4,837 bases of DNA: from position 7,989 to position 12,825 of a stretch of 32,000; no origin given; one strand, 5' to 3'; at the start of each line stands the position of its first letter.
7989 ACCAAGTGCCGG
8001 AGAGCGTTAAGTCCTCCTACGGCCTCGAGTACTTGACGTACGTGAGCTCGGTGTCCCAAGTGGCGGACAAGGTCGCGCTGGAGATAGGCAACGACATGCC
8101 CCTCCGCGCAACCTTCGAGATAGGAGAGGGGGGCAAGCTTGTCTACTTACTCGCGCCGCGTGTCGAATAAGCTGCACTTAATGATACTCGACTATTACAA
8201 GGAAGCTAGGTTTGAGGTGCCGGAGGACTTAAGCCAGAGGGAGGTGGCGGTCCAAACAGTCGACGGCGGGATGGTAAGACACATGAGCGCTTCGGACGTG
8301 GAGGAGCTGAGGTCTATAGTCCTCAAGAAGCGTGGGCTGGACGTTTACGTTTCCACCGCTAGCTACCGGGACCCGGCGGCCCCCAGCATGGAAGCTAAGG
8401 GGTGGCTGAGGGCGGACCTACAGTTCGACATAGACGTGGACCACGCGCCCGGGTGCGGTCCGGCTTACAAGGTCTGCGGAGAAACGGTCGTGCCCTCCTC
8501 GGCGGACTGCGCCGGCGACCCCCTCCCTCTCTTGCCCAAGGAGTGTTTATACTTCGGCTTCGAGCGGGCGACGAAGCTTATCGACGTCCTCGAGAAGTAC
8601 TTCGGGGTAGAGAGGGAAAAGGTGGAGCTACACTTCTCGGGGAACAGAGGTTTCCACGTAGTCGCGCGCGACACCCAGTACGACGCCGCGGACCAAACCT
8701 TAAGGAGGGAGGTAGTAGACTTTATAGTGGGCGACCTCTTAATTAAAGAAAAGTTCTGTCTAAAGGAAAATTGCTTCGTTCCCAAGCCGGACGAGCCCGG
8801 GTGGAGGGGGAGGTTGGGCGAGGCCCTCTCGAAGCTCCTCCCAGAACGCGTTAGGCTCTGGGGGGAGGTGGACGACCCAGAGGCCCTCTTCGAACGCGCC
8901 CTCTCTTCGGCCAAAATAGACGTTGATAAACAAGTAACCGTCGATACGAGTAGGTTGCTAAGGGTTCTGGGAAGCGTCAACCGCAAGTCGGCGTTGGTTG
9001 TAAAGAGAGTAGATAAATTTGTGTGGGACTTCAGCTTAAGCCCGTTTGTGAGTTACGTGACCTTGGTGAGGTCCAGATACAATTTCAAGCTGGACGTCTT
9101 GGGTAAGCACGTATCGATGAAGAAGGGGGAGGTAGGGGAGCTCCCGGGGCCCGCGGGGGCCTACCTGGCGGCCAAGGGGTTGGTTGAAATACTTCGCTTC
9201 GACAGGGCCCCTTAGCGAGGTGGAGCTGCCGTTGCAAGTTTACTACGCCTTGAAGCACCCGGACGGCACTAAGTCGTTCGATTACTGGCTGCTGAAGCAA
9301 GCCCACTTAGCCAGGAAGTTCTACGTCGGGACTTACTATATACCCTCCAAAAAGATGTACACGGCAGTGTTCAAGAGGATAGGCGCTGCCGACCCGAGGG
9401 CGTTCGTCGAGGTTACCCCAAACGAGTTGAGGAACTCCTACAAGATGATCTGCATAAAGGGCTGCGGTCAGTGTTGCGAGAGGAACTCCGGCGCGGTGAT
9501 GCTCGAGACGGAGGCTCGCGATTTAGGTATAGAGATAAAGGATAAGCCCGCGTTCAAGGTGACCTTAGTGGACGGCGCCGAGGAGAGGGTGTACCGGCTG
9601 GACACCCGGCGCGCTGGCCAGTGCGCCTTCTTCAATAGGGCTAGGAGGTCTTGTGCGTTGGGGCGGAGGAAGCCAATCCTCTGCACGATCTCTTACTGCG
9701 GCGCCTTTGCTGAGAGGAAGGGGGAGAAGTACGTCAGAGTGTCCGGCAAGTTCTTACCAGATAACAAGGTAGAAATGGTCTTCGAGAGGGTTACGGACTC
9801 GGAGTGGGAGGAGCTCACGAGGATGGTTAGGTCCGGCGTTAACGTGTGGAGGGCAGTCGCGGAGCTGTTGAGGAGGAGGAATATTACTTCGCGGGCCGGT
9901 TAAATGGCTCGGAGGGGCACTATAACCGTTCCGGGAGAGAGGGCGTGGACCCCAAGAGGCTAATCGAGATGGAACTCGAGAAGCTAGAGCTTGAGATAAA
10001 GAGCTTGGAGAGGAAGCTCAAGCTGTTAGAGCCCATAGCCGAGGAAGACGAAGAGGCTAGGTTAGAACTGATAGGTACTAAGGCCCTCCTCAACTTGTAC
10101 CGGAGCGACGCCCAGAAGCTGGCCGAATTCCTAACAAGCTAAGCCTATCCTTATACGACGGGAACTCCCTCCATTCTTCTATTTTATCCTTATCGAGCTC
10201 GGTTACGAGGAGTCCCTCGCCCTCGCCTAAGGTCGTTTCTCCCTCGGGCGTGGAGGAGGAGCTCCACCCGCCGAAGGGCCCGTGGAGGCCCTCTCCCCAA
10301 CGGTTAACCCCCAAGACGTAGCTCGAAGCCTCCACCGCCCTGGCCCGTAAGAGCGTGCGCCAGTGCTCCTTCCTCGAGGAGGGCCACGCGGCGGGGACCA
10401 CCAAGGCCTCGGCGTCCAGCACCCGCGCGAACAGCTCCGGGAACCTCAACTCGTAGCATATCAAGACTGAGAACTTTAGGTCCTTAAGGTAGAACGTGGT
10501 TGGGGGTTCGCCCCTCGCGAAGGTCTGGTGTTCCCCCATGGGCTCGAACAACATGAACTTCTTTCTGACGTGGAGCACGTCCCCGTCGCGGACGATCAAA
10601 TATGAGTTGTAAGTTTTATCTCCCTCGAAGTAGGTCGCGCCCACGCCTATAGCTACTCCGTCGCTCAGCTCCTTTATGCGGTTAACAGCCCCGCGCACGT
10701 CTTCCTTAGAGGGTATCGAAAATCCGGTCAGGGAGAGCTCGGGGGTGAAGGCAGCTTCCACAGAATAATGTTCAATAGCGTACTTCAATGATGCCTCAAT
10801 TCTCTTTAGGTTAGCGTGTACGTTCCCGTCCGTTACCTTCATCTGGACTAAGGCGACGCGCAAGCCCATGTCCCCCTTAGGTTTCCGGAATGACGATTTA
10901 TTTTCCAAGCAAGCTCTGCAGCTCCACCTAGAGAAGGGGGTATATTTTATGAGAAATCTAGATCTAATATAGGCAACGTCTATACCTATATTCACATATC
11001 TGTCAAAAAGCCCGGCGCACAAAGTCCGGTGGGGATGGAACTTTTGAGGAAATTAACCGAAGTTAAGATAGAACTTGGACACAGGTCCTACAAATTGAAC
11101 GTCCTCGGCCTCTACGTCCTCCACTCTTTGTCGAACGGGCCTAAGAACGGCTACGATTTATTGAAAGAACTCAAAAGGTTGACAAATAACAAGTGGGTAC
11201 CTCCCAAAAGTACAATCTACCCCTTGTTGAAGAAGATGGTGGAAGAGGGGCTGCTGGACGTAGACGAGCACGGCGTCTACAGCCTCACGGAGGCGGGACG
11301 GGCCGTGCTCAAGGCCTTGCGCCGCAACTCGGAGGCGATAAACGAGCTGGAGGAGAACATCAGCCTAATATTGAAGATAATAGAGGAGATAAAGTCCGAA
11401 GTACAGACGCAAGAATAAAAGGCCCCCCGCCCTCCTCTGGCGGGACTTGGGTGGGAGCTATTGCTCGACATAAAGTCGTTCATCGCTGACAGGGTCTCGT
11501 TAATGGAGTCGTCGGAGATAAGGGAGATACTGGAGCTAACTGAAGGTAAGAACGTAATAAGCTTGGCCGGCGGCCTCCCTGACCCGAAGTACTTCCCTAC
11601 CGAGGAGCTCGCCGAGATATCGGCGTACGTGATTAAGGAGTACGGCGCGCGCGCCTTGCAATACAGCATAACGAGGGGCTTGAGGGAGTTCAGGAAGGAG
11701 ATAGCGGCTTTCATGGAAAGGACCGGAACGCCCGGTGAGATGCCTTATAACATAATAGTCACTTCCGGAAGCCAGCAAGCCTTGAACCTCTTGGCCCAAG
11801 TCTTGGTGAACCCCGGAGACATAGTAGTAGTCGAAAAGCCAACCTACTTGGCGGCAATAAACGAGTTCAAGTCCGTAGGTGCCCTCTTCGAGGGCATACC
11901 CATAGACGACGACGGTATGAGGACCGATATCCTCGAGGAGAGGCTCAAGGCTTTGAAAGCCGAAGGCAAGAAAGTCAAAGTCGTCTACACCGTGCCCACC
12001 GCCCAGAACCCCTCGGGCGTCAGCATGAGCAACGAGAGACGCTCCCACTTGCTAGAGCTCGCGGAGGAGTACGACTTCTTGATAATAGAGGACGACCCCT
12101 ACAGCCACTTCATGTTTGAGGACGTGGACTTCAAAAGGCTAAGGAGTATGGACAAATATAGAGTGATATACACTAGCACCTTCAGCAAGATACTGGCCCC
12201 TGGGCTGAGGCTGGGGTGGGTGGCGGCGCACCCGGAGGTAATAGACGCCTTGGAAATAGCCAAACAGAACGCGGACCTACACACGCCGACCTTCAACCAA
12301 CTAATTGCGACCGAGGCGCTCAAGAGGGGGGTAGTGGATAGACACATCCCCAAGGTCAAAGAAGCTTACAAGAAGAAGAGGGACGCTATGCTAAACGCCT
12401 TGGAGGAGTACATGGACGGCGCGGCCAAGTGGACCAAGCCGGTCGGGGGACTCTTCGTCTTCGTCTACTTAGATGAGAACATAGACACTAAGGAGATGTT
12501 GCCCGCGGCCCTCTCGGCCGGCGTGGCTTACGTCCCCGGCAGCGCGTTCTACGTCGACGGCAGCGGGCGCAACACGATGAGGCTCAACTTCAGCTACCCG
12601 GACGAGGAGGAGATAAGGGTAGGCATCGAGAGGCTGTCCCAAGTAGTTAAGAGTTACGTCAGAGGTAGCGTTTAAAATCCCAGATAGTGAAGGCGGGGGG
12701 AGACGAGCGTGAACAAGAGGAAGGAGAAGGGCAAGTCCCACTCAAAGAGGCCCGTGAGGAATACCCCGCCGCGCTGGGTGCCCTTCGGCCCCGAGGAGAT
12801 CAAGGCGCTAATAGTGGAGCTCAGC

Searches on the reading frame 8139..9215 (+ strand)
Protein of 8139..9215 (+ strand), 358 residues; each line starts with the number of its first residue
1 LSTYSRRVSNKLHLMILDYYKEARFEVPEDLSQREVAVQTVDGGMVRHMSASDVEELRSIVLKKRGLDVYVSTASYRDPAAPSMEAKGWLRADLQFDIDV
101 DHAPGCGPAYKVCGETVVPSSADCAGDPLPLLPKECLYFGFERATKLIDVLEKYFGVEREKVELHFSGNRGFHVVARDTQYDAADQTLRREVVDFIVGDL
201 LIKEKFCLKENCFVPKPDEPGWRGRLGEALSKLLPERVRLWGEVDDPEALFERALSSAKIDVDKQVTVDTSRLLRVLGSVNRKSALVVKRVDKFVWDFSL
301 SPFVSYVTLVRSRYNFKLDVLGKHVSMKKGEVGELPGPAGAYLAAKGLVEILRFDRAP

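Call 15: search_protein_families(library=pfam, proteins=[window:8139-9215:+], max_evalue=0.001)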
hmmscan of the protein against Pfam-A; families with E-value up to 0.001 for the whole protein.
window:8139-9215:+ (358 aa): 1 family
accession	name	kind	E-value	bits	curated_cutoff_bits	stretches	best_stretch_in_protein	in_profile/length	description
PF01896.25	DNA_primase_S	-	8e-08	33.2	26.8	1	134-292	17-162/163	DNA primase small subunit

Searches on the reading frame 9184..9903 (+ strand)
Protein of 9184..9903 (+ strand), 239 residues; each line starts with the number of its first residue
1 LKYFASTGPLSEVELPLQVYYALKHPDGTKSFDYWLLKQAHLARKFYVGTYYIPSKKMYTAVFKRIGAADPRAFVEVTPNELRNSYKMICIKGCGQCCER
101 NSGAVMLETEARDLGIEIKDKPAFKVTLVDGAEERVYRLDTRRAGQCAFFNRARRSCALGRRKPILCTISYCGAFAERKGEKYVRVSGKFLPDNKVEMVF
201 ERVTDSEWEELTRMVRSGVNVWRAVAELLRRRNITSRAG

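Call 15: search_protein_families(library=pfam, proteins=[window:9184-9903:+], max_evalue=0.001)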
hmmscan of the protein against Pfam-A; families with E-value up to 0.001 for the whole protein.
window:9184-9903:+ (239 aa): 1 family
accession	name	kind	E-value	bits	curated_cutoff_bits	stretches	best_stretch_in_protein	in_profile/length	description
PF03692.20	CxxCxxCC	-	0.00072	20.6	23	0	90-169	2-68/85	Putative zinc- or iron-chelating domain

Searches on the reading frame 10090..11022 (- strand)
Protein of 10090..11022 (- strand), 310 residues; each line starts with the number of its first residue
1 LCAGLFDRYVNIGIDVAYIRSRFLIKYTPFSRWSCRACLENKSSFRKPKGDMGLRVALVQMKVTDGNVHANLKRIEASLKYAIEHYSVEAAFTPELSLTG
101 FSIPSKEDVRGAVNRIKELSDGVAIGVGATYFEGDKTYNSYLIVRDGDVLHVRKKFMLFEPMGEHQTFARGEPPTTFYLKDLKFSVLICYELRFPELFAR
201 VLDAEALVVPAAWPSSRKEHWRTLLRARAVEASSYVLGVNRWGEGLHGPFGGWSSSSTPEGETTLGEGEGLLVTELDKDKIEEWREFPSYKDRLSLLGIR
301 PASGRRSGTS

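Call 15: search_protein_families(library=pfam, proteins=[window:10090-11022:-], max_evalue=0.001)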
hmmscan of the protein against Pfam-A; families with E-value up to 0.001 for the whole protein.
window:10090-11022:- (310 aa): 1 family
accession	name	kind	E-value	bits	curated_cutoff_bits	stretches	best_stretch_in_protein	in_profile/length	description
PF00795.27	CN_hydrolase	-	1.5e-23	83.9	23.2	1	55-285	1-255/256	Carbon-nitrogen hydrolase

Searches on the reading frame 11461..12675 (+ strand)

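Call 15: search_protein_families(library=pfam, proteins=[window:11461-12675:+], max_evalue=0.001)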
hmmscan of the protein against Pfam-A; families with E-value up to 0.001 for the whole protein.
window:11461-12675:+ (404 aa): 3 families
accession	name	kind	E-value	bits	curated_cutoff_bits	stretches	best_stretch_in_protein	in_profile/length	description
PF00155.27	Aminotran_1_2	-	5.5e-43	148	19.7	1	64-392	34-361/361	Aminotransferase class I and II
PF12897.13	Asp_aminotransf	-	2.3e-13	50.2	27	1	136-397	141-410/421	Aspartate amino-transferase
PF00266.25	Aminotran_5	-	5.7e-05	22.7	21.5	1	62-188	33-155/371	Aminotransferase class-V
